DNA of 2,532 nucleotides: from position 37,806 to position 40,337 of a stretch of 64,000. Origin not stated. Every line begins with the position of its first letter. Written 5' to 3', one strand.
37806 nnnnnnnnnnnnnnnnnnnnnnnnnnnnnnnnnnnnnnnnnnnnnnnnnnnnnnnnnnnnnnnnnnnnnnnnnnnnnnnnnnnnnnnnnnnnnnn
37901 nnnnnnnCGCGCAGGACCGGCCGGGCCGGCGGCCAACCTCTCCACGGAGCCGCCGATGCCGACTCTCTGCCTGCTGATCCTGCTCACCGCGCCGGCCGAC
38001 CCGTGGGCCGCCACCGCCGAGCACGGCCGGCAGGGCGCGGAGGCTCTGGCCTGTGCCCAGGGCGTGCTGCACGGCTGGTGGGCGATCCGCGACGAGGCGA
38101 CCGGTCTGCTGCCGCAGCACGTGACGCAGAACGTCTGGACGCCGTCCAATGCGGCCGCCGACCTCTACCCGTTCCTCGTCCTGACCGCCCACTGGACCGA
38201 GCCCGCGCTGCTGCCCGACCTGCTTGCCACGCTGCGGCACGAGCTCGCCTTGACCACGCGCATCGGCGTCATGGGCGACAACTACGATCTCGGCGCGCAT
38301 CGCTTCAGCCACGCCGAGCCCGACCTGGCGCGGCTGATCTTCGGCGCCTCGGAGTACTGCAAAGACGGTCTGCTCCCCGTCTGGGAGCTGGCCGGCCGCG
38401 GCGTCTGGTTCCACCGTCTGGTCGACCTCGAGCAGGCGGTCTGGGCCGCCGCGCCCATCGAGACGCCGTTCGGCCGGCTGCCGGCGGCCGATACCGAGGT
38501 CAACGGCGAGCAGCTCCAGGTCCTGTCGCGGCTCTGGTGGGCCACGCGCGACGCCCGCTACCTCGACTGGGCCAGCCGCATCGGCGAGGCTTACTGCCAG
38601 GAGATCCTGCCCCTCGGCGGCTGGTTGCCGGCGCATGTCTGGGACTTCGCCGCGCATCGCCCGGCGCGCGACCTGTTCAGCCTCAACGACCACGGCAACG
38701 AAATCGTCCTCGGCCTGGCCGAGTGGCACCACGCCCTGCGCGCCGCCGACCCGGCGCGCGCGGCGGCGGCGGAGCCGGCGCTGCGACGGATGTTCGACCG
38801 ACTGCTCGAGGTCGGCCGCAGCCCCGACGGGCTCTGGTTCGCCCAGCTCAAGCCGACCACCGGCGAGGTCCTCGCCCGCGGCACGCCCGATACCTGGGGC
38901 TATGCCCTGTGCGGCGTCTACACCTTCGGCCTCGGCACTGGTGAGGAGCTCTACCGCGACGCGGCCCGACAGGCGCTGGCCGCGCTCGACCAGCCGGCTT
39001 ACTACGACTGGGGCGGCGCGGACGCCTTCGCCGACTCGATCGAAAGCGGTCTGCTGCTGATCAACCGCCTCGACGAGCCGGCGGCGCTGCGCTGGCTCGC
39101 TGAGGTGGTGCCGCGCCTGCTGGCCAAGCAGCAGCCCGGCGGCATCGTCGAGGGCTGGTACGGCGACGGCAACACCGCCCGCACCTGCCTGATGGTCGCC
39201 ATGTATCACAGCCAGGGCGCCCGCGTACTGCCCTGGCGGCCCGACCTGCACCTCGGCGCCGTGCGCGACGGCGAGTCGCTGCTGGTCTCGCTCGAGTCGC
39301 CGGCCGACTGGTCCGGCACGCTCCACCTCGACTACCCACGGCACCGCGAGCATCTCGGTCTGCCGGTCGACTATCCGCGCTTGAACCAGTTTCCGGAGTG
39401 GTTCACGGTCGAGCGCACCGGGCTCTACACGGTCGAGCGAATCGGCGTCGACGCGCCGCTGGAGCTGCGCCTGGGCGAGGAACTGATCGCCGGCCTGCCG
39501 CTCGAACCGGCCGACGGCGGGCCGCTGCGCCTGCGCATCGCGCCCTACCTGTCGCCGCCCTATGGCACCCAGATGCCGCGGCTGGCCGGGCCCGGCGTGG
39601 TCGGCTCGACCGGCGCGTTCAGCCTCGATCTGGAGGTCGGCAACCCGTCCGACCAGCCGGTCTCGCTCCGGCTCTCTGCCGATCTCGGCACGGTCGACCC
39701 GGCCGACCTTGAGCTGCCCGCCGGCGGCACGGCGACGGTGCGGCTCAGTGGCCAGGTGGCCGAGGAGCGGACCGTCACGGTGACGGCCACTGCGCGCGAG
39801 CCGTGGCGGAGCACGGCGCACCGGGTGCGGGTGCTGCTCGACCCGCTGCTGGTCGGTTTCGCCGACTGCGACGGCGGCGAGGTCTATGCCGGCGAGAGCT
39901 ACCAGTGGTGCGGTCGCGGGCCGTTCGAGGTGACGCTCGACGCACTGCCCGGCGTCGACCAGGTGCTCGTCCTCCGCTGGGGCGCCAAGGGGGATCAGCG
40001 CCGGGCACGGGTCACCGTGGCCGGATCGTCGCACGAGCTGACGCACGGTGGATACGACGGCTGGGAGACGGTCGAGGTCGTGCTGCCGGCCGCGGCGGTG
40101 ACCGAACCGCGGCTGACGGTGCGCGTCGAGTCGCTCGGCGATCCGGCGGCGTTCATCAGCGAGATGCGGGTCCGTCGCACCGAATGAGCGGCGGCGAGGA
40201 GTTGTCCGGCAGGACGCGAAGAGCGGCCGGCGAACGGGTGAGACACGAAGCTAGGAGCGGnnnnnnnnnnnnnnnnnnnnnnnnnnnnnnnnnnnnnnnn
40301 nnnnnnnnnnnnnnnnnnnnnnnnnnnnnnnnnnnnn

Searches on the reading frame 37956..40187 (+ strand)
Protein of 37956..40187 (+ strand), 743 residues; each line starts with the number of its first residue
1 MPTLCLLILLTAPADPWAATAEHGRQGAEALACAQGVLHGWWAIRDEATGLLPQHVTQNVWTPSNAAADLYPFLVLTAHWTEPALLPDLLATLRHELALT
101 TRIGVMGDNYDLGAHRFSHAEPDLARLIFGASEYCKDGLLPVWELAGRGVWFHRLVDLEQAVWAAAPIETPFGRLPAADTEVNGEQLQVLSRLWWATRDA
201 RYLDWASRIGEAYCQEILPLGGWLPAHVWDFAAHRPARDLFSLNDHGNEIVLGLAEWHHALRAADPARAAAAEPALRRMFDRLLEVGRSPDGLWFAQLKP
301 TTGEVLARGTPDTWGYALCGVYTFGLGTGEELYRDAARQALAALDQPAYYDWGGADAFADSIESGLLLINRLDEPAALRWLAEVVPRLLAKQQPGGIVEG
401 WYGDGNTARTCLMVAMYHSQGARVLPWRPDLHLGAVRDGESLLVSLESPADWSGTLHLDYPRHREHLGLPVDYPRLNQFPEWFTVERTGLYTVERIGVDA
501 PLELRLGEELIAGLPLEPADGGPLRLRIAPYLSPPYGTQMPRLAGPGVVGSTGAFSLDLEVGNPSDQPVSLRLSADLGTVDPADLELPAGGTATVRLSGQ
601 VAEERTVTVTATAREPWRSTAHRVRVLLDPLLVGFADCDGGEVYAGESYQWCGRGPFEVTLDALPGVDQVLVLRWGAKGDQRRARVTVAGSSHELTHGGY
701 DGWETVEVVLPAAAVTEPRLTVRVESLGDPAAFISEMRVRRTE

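Call 3: search_protein_families(library=pfam, proteins=[window:37956-40187:+], max_evalue=0.1)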
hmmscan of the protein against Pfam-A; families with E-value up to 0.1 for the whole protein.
window:37956-40187:+ (743 aa): 1 family
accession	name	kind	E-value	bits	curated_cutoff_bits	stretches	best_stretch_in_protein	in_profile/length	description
PF18986.5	DUF5719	-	0.02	14.5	26.2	1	558-615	67-129/319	Family of unknown function (DUF5719)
